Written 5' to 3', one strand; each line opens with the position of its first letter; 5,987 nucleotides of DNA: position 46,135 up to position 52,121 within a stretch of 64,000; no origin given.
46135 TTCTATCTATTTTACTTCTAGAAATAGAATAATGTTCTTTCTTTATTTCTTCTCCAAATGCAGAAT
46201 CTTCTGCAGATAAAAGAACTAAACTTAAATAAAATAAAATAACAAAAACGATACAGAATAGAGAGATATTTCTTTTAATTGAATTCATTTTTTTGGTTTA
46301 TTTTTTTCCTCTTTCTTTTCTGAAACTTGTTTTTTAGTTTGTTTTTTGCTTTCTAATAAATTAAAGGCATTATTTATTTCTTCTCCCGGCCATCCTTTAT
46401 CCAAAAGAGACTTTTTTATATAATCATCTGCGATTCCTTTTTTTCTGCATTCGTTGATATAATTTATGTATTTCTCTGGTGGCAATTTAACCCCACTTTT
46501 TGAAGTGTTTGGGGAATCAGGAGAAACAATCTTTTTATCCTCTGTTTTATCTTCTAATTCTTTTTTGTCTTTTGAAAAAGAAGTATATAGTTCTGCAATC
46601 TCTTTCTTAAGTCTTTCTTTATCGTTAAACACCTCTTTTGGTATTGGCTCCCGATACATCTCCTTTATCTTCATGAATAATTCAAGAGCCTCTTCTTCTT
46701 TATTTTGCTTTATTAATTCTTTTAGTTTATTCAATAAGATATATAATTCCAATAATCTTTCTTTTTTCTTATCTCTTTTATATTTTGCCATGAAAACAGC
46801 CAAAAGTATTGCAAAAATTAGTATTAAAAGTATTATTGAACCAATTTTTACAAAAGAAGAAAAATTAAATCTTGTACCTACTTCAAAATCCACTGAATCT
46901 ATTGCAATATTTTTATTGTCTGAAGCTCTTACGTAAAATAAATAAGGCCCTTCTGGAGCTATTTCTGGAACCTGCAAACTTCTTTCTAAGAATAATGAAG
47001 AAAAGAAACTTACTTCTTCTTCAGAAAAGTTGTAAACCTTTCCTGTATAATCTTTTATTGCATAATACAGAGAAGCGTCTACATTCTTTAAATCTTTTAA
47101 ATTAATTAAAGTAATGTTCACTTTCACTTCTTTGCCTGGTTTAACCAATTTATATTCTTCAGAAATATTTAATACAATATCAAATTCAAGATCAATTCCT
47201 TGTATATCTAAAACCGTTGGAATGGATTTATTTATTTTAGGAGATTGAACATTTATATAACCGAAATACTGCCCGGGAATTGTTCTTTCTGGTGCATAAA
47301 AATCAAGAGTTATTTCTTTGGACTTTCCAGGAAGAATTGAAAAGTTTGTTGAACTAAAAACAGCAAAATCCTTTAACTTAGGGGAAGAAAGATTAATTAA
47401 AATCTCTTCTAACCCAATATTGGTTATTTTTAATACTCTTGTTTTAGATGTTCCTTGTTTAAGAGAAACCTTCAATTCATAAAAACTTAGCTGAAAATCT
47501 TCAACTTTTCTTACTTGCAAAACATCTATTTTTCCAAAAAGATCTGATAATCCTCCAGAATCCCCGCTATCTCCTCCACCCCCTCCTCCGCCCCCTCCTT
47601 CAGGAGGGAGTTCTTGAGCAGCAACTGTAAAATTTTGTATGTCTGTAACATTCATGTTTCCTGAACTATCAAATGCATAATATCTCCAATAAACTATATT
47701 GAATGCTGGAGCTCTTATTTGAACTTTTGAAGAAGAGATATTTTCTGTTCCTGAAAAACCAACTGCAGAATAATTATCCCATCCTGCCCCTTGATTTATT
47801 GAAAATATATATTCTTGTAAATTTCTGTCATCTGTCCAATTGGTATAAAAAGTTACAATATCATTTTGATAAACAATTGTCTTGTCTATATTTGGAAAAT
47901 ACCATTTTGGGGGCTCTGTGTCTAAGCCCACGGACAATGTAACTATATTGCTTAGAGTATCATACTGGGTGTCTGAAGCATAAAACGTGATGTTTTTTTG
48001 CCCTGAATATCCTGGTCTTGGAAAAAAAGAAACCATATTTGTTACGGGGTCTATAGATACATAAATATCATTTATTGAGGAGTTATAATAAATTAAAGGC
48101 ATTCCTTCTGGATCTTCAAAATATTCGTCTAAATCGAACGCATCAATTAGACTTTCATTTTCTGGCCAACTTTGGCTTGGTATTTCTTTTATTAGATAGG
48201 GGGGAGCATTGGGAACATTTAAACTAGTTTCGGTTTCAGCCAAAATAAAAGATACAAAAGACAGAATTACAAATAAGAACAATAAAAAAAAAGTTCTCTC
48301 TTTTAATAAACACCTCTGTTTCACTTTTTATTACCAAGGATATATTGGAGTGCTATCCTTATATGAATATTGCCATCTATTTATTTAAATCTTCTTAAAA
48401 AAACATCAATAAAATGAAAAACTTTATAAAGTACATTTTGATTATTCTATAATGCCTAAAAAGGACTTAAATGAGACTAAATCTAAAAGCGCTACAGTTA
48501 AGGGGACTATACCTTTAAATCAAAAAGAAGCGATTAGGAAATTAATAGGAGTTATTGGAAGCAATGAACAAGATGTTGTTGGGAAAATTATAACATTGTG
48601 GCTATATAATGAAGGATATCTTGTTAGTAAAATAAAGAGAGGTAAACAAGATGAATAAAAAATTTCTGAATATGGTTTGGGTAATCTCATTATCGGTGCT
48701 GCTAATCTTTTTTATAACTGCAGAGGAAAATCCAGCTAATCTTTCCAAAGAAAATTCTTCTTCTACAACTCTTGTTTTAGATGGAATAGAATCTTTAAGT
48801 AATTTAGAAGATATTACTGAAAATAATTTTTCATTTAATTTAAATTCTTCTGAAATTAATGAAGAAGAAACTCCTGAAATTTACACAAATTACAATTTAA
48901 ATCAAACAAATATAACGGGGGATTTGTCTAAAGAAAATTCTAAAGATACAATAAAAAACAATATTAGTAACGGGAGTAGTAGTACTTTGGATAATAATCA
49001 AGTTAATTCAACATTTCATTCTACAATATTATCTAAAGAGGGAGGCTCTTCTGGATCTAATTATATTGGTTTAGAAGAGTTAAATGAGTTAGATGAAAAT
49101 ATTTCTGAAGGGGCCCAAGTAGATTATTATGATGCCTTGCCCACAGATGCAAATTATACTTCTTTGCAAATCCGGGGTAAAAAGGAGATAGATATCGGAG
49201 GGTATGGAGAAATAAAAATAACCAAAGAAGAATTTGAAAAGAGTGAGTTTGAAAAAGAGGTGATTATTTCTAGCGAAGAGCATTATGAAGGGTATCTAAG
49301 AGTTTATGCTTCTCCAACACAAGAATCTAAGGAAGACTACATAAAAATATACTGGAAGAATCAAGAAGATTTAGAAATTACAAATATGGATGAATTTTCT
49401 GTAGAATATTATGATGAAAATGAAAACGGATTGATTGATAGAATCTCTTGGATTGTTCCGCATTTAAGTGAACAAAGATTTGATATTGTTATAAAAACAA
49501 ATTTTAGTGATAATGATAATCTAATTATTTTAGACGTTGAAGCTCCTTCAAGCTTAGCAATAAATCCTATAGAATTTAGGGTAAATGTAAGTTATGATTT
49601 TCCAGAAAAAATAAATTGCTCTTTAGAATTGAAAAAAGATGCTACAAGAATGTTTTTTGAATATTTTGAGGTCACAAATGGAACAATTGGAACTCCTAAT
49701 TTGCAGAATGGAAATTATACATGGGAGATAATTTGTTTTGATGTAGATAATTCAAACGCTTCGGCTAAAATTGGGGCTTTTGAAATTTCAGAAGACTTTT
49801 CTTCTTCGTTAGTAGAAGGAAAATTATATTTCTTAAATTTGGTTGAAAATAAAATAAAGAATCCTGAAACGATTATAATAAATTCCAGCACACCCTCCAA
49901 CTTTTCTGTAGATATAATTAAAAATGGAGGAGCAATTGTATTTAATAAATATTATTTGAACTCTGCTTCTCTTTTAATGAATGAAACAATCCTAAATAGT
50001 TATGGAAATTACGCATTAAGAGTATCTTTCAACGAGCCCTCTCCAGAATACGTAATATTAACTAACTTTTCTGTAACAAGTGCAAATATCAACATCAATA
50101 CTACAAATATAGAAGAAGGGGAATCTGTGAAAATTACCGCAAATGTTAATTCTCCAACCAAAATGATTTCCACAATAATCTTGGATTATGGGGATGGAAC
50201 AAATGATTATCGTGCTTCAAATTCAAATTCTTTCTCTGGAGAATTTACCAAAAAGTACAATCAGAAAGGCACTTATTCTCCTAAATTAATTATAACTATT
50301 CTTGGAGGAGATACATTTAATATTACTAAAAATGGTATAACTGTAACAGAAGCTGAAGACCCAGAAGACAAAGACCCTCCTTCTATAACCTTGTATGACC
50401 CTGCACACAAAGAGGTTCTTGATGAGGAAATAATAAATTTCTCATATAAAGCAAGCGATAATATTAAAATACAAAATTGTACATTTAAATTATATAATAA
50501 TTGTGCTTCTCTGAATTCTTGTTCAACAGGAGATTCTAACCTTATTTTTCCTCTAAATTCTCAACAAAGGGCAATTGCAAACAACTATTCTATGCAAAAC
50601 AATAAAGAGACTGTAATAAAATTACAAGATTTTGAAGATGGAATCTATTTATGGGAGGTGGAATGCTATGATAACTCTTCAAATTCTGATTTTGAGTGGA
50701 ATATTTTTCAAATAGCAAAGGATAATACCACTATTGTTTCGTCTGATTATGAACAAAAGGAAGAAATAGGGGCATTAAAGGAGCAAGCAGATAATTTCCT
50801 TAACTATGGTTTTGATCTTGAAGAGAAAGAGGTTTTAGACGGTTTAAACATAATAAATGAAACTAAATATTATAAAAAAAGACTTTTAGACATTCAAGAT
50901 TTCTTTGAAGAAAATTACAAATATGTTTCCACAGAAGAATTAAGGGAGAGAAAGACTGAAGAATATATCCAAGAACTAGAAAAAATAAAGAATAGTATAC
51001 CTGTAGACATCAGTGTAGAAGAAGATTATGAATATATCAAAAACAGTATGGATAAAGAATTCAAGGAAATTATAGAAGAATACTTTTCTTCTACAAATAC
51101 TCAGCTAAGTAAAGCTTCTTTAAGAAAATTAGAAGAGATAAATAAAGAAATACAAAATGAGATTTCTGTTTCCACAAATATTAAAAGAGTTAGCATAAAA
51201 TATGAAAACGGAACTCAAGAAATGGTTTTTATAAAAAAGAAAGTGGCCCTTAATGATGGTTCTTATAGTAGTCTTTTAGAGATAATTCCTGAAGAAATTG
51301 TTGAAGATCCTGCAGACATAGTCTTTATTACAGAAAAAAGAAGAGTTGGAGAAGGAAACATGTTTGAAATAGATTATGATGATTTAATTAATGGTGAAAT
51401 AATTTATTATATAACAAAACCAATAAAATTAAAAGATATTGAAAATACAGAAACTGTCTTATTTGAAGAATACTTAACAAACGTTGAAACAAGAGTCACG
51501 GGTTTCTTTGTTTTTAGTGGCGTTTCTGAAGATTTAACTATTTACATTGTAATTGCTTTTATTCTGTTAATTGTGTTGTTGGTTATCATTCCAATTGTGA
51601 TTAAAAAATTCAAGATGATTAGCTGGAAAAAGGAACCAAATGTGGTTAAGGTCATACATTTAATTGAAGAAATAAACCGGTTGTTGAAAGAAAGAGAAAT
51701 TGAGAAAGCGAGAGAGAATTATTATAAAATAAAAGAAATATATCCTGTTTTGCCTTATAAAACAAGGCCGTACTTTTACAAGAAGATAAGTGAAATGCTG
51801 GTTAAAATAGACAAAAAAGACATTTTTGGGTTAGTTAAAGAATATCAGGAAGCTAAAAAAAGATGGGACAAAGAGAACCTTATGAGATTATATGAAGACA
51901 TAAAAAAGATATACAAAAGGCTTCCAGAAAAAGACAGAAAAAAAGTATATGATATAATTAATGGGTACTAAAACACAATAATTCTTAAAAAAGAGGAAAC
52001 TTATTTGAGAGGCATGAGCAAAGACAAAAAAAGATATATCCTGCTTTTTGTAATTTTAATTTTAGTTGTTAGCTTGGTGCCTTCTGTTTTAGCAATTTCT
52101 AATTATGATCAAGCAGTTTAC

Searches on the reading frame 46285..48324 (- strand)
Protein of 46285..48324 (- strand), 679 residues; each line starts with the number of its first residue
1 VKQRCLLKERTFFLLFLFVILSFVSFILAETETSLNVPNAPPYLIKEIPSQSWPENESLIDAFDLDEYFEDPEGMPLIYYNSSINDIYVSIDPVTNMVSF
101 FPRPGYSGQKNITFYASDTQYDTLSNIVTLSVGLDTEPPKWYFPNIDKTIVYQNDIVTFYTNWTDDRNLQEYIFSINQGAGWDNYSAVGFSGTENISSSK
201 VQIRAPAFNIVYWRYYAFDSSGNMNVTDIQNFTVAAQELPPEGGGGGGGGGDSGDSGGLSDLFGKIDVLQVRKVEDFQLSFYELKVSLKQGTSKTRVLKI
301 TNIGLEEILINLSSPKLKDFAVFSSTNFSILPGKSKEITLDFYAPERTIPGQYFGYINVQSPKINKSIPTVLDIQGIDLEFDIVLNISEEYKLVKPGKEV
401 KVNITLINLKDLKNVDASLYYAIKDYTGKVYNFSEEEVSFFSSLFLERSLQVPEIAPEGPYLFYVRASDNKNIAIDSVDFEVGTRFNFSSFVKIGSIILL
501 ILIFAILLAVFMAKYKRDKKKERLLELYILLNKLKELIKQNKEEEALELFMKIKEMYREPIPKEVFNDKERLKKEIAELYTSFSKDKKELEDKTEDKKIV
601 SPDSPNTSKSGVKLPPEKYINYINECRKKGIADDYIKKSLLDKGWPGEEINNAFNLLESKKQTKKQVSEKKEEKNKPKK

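Call 6: search_protein_families(library=pfam, proteins=[window:46285-48324:-], max_evalue=0.01)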
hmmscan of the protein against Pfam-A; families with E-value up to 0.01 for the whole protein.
window:46285-48324:- (679 aa): 2 families
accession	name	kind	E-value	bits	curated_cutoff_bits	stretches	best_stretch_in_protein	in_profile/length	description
PF22544.2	HYDIN_VesB_CFA65-like_Ig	-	0.003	18.2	25.5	0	288-344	15-72/100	HYDIN/CFA65/VesB-like, Ig-like domain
PF06280.18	fn3_5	-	0.0046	18.1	27.6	0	320-363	56-102/112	Fn3-like domain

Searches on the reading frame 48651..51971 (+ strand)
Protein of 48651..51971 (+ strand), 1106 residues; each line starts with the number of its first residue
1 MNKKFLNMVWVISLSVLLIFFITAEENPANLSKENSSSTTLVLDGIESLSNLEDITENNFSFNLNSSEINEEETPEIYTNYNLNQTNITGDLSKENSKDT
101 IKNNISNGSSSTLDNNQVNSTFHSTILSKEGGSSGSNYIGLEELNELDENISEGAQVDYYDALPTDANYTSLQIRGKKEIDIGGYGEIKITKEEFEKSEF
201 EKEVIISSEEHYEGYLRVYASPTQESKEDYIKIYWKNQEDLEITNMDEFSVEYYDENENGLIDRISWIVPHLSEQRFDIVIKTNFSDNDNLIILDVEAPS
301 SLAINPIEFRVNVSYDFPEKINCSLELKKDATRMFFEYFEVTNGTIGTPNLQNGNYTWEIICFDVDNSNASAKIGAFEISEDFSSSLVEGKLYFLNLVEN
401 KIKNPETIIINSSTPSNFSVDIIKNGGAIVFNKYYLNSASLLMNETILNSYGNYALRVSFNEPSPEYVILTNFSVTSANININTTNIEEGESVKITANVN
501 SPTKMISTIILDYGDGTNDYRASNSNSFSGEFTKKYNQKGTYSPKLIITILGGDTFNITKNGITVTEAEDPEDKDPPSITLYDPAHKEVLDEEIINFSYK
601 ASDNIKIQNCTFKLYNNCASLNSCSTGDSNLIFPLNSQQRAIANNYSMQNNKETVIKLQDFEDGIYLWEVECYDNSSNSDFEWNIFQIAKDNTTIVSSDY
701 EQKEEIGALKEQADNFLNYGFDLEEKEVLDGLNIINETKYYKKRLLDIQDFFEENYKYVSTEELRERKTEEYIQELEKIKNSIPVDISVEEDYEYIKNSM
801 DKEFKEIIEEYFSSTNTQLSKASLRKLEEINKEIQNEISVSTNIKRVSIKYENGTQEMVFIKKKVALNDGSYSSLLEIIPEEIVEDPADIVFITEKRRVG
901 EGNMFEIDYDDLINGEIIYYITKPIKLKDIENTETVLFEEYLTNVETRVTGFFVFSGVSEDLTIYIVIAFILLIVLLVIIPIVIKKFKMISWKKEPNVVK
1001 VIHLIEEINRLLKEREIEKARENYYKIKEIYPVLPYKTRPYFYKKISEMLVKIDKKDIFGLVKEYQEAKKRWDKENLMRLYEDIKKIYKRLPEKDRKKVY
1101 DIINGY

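Call 37: search_protein_families(library=pfam, proteins=[window:48651-51971:+], max_evalue=0.05)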
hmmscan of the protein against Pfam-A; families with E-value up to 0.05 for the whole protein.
window:48651-51971:+ (1106 aa): 2 families
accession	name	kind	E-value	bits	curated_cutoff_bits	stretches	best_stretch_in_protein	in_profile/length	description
PF18911.6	PKD_4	-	0.00014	22.3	27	1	483-550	10-70/85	PKD domain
PF08283.16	Gemini_AL1_M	-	0.0063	17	24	1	774-845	21-87/107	Geminivirus rep protein central domain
